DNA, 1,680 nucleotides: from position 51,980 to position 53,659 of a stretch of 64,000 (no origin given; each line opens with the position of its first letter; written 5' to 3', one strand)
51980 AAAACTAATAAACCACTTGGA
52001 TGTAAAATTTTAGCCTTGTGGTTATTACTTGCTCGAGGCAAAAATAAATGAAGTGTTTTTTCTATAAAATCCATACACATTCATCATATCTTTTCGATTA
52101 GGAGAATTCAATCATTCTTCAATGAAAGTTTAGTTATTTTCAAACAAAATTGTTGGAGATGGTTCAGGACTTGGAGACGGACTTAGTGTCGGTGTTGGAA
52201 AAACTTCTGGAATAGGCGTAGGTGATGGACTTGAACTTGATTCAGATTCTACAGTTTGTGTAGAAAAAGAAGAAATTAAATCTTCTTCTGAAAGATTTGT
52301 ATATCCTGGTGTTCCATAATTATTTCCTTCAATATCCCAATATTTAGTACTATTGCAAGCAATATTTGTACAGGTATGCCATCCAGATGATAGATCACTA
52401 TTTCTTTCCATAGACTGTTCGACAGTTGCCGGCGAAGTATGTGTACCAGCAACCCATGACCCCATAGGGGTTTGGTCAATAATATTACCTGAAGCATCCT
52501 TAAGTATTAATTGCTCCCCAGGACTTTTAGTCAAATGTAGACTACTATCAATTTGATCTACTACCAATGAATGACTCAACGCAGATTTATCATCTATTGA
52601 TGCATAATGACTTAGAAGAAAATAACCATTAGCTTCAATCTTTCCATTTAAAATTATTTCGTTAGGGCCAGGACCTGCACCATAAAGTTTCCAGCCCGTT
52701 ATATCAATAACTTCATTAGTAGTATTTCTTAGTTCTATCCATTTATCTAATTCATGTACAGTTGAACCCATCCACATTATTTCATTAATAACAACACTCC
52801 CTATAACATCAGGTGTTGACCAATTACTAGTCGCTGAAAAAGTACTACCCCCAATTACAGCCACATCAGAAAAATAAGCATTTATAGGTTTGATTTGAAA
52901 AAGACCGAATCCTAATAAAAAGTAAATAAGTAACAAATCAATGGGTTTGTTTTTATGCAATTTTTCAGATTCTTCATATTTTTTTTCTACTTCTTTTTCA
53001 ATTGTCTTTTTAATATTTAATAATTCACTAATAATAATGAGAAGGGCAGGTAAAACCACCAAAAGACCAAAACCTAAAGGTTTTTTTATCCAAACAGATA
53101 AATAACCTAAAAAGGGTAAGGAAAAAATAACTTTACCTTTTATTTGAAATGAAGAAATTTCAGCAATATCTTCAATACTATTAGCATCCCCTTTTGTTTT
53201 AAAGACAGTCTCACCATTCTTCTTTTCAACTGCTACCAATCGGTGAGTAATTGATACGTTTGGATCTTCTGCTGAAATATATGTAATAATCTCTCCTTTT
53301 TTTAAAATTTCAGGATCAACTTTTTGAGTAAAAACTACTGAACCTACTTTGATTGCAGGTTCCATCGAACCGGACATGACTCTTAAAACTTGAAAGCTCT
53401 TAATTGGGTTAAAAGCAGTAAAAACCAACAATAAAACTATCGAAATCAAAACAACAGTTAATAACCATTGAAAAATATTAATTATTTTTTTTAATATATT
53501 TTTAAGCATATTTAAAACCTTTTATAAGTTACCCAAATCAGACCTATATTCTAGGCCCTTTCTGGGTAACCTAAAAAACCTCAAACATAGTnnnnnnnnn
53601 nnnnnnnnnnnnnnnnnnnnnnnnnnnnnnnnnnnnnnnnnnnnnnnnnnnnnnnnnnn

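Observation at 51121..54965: SipW-LTD signal peptidase next to a SipW-cognate TasA/camelysin-like secreted protein, flanked by two CAP-domain proteins: a candidate secreted fibre or adhesin module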

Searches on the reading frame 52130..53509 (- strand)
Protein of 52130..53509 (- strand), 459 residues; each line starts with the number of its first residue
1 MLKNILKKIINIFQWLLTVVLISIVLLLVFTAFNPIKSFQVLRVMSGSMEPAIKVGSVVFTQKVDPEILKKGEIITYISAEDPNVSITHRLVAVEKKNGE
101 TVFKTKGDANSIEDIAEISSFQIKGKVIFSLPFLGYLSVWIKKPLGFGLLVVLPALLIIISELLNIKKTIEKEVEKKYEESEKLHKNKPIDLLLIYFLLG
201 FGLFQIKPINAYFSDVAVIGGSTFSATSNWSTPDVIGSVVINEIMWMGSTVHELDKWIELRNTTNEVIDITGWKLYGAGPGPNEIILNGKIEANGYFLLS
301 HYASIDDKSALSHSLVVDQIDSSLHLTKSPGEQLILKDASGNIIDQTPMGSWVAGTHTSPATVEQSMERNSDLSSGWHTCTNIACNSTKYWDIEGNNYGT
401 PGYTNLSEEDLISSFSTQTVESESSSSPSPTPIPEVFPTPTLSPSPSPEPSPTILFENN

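Call 3: search_protein_families(library=pfam, proteins=[window:52130-53509:-], max_evalue=0.01)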
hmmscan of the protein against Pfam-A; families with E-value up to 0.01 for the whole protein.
window:52130-53509:- (459 aa): 2 families
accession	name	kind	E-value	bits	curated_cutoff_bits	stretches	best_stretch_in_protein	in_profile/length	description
PF00932.25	LTD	-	9.9e-13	48.9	34.3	1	236-347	5-105/109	Lamin Tail Domain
PF10502.14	Peptidase_S26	-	0.00074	20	22.9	1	21-94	5-80/168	Signal peptidase, peptidase S26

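Call 4: search_protein_families(library=ncbifam, proteins=[window:52130-53509:-], max_evalue=0.01)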
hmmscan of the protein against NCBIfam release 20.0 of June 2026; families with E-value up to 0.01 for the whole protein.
window:52130-53509:- (459 aa): 4 families
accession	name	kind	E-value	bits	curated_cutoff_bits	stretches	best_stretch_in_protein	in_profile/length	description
TIGR02228.1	sigpep_I_arch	equivalog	6.8e-33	113.8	51.85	1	10-162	4-154/158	signal peptidase I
NF046067.1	SigPepSipWBacil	equivalog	1.8e-30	105.9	190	1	7-187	2-185/189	signal peptidase I SipW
TIGR02227.1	sigpep_I_bact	equivalog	9.6e-08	32.1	47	1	22-95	3-78/162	signal peptidase I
TIGR02754.1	sod_Ni_protease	equivalog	0.00092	19.6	63.25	1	43-127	2-88/90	nickel-type superoxide dismutase maturation protease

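Call 8: find_homologous_proteins(query=window:52130-53509:-)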
Query window:52130-53509:- (459 aa): 473 proteins with E <= 0.001 among 8000 candidates; the best 120 are listed.
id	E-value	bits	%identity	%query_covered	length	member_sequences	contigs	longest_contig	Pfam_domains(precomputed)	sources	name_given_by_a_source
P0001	0.0e+0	1010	100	100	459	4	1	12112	PF00932.26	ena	-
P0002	3.5e-158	545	60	95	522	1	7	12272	PF00932.26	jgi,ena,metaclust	metaclust:\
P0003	1.6e-154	533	60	97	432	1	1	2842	PF00932.26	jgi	jgi:signal peptidase I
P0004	6.1e-153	528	61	89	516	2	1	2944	PF00932.26,PF10502.15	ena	-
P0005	7.0e-151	521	60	89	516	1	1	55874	PF00932.26,PF10502.15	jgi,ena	-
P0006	5.6e-147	509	56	98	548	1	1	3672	PF00932.26,PF10502.15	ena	-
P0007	1.8e-141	490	52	95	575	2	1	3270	PF00932.26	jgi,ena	-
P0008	1.1e-124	435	54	89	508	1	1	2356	PF00932.26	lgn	-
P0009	2.1e-116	408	60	75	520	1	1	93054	PF00932.26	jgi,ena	-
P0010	5.4e-116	406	47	86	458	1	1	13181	PF00932.26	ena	-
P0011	6.0e-116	406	51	90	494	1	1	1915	PF00932.26,PF10502.15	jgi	-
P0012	2.3e-113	398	46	99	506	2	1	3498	PF00932.26,PF10502.15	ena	-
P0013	4.2e-109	384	76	54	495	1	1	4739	-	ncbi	ncbi:signal peptidase I, partial [Candidatus Shapirobacteria bacterium CG10_big_fil_rev_8_21_14_0_10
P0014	1.7e-108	382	65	60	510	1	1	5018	PF00932.26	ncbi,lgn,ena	-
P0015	1.7e-104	368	54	76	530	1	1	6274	PF00932.26,PF10502.15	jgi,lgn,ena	-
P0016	1.2e-103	366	50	82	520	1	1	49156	PF00932.26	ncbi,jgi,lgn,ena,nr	ncbi:MAG TPA: signal peptidase I [Clostridia bacterium]|nr:signal peptidase I [Clostridia bacterium]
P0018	2.5e-100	355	54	76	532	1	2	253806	PF00932.26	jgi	jgi:signal peptidase I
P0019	7.5e-100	353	73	47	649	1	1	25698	PF00932.26,PF12389.14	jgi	jgi:signal peptidase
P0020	1.9e-98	349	46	83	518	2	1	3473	PF00932.26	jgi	-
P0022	2.1e-98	348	45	85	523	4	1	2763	PF00932.26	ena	-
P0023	2.4e-96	342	72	49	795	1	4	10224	PF00932.26,PF10502.15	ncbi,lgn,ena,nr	ncbi:signal peptidase I [Patescibacteria group bacterium]|nr:signal peptidase I [Patescibacteria gro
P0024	7.8e-95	337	48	76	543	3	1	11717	PF00932.26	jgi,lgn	jgi:signal peptidase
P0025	2.7e-94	335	44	92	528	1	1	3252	PF00932.26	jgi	-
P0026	3.0e-94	335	45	84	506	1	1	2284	PF00932.26,PF10502.15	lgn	-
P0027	1.1e-93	333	69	51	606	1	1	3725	PF00932.26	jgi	-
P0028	1.6e-93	332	42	88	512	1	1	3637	PF00932.26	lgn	-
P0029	3.8e-93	331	70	49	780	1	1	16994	PF00932.26,PF10502.15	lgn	-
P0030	1.7e-92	329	51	48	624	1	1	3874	PF00932.26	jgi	jgi:signal peptidase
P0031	4.2e-92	328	48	98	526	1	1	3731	PF00932.26,PF10502.15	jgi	jgi:signal peptidase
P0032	1.1e-91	326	45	88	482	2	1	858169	PF00932.26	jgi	-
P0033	1.5e-90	323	69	49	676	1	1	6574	PF00932.26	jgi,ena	-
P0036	5.7e-88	314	45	84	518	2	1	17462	PF00932.26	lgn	-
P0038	8.8e-87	310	66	49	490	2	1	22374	PF00932.26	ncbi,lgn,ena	-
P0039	1.1e-86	310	63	51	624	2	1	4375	PF00932.26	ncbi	-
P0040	4.9e-86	308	43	82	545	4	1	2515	PF00932.26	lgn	-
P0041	1.2e-84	303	43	98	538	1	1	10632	PF00932.26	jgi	jgi:signal peptidase I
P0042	4.3e-84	301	67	45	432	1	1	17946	PF00932.26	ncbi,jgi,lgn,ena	ncbi:MAG: lamin tail domain-containing protein [Patescibacteria group bacterium]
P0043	1.9e-77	279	41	86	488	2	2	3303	PF00932.26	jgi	-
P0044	3.4e-74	269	38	97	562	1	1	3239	PF00932.26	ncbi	-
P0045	7.0e-71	258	41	81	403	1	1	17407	PF00932.26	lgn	-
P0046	1.7e-70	256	48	38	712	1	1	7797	PF00932.26,PF10502.15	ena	-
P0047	6.5e-70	255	40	90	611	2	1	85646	PF00932.26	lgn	-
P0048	6.8e-69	251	38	87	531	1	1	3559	PF00932.26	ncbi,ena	-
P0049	5.4e-68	248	36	97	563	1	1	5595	PF00932.26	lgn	-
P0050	8.0e-68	248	40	85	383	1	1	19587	PF00932.26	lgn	-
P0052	5.2e-64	235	35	85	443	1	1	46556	PF00932.26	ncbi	-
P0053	3.9e-63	232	39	85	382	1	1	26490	PF00932.26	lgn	-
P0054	1.9e-62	230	36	88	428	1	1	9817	PF00932.26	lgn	-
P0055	1.3e-59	221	37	90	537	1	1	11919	PF00717.29,PF00932.26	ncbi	-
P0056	2.4e-59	220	36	88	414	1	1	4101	PF00932.26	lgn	-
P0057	7.2e-59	218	38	86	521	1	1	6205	PF00932.26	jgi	-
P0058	1.8e-58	217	53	47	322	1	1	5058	PF00932.26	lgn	-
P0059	1.3e-57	214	45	37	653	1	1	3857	PF00932.26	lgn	-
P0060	1.8e-56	210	38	87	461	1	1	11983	PF00932.26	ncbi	-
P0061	3.2e-56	209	49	37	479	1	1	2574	PF00932.26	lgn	-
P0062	2.7e-55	206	36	88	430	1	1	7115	PF00932.26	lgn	-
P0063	6.3e-55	205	53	46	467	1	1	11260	PF00932.26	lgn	-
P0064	1.3e-54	204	61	37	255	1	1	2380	PF00932.26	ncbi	ncbi:MAG: lamin tail domain-containing protein [Microgenomates group bacterium]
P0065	1.5e-54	204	31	81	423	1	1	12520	PF00932.26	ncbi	-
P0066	2.7e-54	203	55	48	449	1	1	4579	PF00932.26,PF12389.14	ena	-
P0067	3.1e-54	203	38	81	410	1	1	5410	PF00717.29,PF00932.26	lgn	-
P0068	3.2e-54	203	36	81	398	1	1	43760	PF00932.26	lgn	-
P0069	3.3e-54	203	37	87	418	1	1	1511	PF00932.26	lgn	-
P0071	1.7e-53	200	38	81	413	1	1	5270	PF00932.26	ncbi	-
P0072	2.4e-53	200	61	37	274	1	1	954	PF00932.26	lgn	-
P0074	2.2e-52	197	50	47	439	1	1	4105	PF00932.26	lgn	-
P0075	6.1e-52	195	33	87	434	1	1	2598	PF00932.26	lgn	-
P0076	5.5e-51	192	41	37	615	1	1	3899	PF00932.26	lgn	-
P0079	1.0e-50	191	48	49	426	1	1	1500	PF00932.26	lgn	-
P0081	2.8e-50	190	51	39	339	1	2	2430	PF00932.26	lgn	-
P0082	4.9e-49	186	35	83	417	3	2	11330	PF00717.29,PF00932.26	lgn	-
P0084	3.5e-48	183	44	50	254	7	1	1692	PF00932.26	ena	-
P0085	6.5e-48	182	35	79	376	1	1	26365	PF00932.26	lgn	-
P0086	1.4e-47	181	47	53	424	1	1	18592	PF00932.26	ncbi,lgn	-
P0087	1.7e-47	181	48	47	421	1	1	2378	PF00932.26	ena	-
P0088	2.9e-47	180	41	56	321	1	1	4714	PF00932.26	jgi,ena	-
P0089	3.0e-47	180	35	88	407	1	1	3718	PF00932.26,PF10502.15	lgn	-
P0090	1.1e-46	178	45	38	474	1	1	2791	PF00932.26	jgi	jgi:signal peptidase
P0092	1.6e-46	177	40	53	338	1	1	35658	PF00932.26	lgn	-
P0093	2.3e-46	177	37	68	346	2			PF00932.26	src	-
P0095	7.6e-46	175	53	38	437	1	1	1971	PF00932.26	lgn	-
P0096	9.1e-46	175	38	79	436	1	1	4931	PF00932.26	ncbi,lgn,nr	ncbi:signal peptidase I [Patescibacteria group bacterium]|nr:signal peptidase I [Patescibacteria gro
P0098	1.5e-45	174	35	80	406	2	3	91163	PF00932.26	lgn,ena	-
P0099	9.5e-45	172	48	41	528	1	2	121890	PF00932.26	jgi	jgi:hypothetical protein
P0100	1.5e-44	171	35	80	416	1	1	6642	PF00932.26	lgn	-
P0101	5.6e-44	169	47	43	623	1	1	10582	PF00932.26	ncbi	-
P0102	2.9e-43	167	49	38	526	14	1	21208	PF00932.26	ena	-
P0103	3.7e-43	166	52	39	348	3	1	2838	PF00932.26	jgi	-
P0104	7.6e-43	165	31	82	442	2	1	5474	PF00932.26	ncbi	ncbi:MAG: signal peptidase I, partial [Patescibacteria group bacterium]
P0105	5.4e-42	163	35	82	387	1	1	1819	PF00932.26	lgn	-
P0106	6.1e-42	162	35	87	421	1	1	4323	PF00932.26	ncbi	-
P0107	1.6e-41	161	37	80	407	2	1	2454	PF00932.26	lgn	-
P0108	2.2e-41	160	36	38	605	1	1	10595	PF00932.26,PF10502.15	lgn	-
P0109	5.6e-41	159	43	56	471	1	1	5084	PF00932.26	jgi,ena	-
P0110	1.2e-40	158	36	82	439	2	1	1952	PF00932.26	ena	-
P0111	1.3e-40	158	41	57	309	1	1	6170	PF00932.26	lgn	-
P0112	4.2e-40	156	47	42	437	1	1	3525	PF00932.26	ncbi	-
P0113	5.6e-40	156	35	80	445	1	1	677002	PF00932.26,PF10502.15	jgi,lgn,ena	-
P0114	5.9e-40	156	44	47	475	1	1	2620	PF00932.26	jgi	jgi:hypothetical protein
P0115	7.7e-40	155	33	82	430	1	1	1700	PF00932.26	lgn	-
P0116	8.1e-40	155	52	38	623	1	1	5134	PF00932.26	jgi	jgi:hypothetical protein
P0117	1.4e-39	155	43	45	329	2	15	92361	PF00932.26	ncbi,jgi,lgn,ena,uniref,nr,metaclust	ncbi:hypothetical protein A2210_00210 [Candidatus Woesebacteria bacterium RIFOXYA1_FULL_40_18]|unire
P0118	1.9e-39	154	49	39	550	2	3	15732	PF00932.26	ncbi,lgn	-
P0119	7.4e-39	152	32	78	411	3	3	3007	PF00932.26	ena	-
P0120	1.0e-38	152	27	93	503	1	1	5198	PF00932.26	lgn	-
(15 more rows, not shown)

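Call 14: find_encoding_contigs(protein=P0005, flank=6000, max_places=1)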
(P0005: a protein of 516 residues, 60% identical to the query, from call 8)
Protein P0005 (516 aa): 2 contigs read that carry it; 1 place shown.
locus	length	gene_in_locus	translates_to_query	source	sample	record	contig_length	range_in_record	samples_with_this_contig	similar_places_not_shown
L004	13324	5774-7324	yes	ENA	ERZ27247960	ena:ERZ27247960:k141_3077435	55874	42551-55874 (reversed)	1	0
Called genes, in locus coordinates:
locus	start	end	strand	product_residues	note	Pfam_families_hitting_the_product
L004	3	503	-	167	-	?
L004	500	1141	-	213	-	PF00160:Pro_isomerase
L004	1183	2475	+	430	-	PF01794:Ferric_reduct, PF08022:FAD_binding_8, PF00175:NAD_binding_1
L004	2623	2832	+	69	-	-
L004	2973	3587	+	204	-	PF27226:AF_1845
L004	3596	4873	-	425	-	-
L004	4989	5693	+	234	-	-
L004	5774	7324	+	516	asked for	PF10502:Peptidase_S26 (weak), PF00932:LTD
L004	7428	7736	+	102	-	-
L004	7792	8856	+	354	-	PF05448:AXE1 (faint), PF02129:Peptidase_S15, PF20434:BD-FAE, PF00561:Abhydrolase_1 (weak), PF12146:Hydrolase_4, PF12697:Abhydrolase_6 (weak), PF00326:Peptidase_S9 (weak), PF00326:Peptidase_S9 (weak), +2 more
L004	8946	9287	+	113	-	PF13473:Cupredoxin_1, PF00127:Copper-bind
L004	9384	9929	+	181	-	PF04542:Sigma70_r2, PF08281:Sigma70_r4_2, PF04545:Sigma70_r4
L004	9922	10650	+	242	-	-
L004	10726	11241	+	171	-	-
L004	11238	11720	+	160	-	PF00578:AhpC-TSA, PF08534:Redoxin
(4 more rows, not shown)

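Call 15: find_encoding_contigs(protein=P0032, flank=6000, max_places=1)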
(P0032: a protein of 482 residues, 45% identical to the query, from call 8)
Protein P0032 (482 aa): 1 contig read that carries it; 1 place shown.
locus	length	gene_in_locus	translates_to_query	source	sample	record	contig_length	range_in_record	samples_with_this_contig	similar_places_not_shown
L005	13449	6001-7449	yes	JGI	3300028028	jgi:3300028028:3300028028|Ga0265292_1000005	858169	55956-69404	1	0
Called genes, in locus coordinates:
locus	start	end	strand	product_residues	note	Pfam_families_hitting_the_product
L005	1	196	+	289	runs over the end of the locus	PF18075:FtsX_ECD, PF02687:FtsX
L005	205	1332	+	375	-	PF01551:Peptidase_M23 (faint)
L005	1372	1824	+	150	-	PF01371:Trp_repressor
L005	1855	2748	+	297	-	PF00932:LTD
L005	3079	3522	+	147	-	PF02367:TsaE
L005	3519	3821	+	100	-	PF00814:TsaD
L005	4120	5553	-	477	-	PF04326:SLFN_AlbA_2, PF13749:HATPase_c_4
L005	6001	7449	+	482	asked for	PF00932:LTD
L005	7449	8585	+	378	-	PF00041:fn3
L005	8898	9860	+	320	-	PF00188:CAP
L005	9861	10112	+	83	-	PF18900:DUF5656 (weak)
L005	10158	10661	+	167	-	PF04308:RNaseH_like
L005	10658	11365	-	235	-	PF01746:tRNA_m1G_MT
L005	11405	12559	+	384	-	PF00535:Glycos_transf_2, PF04138:GtrA_DPMS_TM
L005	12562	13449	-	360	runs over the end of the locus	-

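Call 16: find_encoding_contigs(protein=P0113, flank=6000, max_places=1)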
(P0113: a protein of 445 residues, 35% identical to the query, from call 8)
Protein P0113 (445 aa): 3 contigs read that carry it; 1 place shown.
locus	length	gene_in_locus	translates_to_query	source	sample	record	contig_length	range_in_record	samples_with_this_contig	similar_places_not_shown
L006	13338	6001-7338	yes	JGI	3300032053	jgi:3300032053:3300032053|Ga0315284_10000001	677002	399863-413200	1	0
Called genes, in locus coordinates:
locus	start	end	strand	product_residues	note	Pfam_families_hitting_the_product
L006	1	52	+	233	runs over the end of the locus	-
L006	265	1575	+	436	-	-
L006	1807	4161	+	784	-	-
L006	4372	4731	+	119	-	-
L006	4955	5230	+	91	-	PF01541:GIY-YIG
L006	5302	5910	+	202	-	PF12389:Peptidase_M73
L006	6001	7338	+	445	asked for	PF10502:Peptidase_S26 (weak), PF00932:LTD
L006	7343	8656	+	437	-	PF00932:LTD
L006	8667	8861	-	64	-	-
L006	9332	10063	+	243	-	PF00483:NTP_transferase, PF12804:NTP_transf_3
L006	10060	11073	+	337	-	PF01073:3Beta_HSD, PF01370:Epimerase, PF02719:Polysacc_synt_2, PF04321:RmlD_sub_bind, PF07993:NAD_binding_4, PF13460:NAD_binding_10, PF16363:GDP_Man_Dehyd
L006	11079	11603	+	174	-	PF00908:dTDP_sugar_isom, PF05523:FdtA (weak)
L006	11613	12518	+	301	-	PF01370:Epimerase, PF04321:RmlD_sub_bind, PF01073:3Beta_HSD (weak), PF07993:NAD_binding_4 (faint)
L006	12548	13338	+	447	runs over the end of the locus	PF03721:UDPG_MGDP_dh_N, PF00984:UDPG_MGDP_dh, PF03720:UDPG_MGDP_dh_C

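Call 17: find_encoding_contigs(protein=P0052, flank=6000, max_places=1)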
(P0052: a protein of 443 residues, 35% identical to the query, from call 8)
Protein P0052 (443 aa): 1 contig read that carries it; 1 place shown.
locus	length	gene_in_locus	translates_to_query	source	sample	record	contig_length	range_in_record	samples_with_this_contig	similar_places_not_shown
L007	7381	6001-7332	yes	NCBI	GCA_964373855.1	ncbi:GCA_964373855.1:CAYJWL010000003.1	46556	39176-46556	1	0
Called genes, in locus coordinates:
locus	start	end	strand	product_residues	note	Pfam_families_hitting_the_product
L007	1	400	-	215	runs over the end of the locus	-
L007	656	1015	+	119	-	-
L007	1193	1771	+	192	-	-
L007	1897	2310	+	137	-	PF02675:AdoMet_dc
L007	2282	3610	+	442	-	PF11805:DUF3326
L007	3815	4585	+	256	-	-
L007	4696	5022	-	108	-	-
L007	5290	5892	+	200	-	PF12389:Peptidase_M73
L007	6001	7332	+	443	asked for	PF00932:LTD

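Call 28: find_related_loci(query=A1, collection=genome_contigs, flank=8000)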
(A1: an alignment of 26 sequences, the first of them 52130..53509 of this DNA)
Query A1 (459 aa) in genome_contigs; peptide patterns used: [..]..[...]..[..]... (x = any residue, [..] = any of these).
600 stretches matched a pattern (row limit reached: there are more); 502 encode a relative of the query (tblastn E <= 1e-3); the best 80 are kept; 80 distinct loci.
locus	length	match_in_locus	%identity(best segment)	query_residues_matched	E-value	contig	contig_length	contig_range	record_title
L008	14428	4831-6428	67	20-410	2e-87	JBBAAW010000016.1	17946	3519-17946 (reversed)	MAG: Patescibacteria group bacterium isolate SO_2017_GW3_51 scaffold_1705_c1_OW296A_2017, whole genome shotgun sequence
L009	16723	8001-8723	63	1-239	1e-83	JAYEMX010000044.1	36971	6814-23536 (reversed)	MAG: Patescibacteria group bacterium isolate MAG070 MAG070_44, whole genome shotgun sequence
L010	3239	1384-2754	38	1-447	8e-79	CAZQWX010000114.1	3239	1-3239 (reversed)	MAG TPA_asm: uncultured Gammaproteobacteria bacterium isolate SRP271791_co1_54 genome assembly, contig: k141_133138, who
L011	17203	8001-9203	39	3-406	7e-71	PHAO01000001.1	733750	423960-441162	MAG: Candidatus Dojkabacteria bacterium HGW-Dojkabacteria-1 bjp_ig2158_scaffold_0, whole genome shotgun sequence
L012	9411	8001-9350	35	4-405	2e-67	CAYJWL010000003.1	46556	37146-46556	MAG TPA_asm: uncultured Candidatus Saccharibacteria bacterium isolate ERP125453_co1_506 genome assembly, contig: NODE_55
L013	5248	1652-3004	34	1-449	3e-65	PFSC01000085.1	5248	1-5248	MAG: Candidatus Roizmanbacteria bacterium CG_4_9_14_0_2_um_filter_39_13 CG_4_9_14_0.2_um_filter_scaffold_8742_c, whole g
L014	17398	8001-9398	33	5-406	9e-58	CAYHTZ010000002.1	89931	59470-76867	MAG TPA_asm: uncultured Candidatus Saccharibacteria bacterium isolate ERP119705_co17_339 genome assembly, contig: NODE_1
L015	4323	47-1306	35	6-405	2e-56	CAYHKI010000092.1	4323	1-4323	MAG TPA_asm: uncultured Gammaproteobacteria bacterium isolate ERP119705_co13_618 genome assembly, contig: NODE_25995_len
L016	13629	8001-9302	33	6-407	7e-54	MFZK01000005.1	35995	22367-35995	MAG: Candidatus Roizmanbacteria bacterium RIFCSPHIGHO2_02_FULL_37_13b rifcsphigho2_02_scaffold_1405, whole genome shotgu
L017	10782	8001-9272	34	1-405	4e-52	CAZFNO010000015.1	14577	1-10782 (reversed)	MAG TPA_asm: uncultured Gammaproteobacteria bacterium isolate binchicken_co134_351 genome assembly, contig: NODE_8970_le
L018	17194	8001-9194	33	6-381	5e-50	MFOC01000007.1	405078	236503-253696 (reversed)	MAG: Candidatus Levybacteria bacterium RIFCSPHIGHO2_02_FULL_40_18 rifcsphigho2_02_scaffold_49, whole genome shotgun sequ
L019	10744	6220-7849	41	44-449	2e-47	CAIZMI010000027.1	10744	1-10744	uncultured bacterium isolate Loc090907-8-6m_bin-405 genome assembly, contig: bin-405:27/64, whole genome shotgun sequenc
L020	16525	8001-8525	46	236-410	6e-43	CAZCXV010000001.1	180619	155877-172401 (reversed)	MAG TPA_asm: uncultured Gammaproteobacteria bacterium isolate SRP062349_co2_267 genome assembly, contig: NODE_32_length_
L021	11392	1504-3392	42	3-410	7e-43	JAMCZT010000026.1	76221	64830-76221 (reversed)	MAG: Patescibacteria group bacterium isolate FK_Sedi_B_Bin.292 NODE_695_length_76221_cov_16.9741, whole genome shotgun s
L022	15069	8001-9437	32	1-405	4e-42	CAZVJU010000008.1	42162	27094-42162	MAG TPA_asm: uncultured Gammaproteobacteria bacterium isolate SRP050083_co3_9 genome assembly, contig: NODE_560_length_4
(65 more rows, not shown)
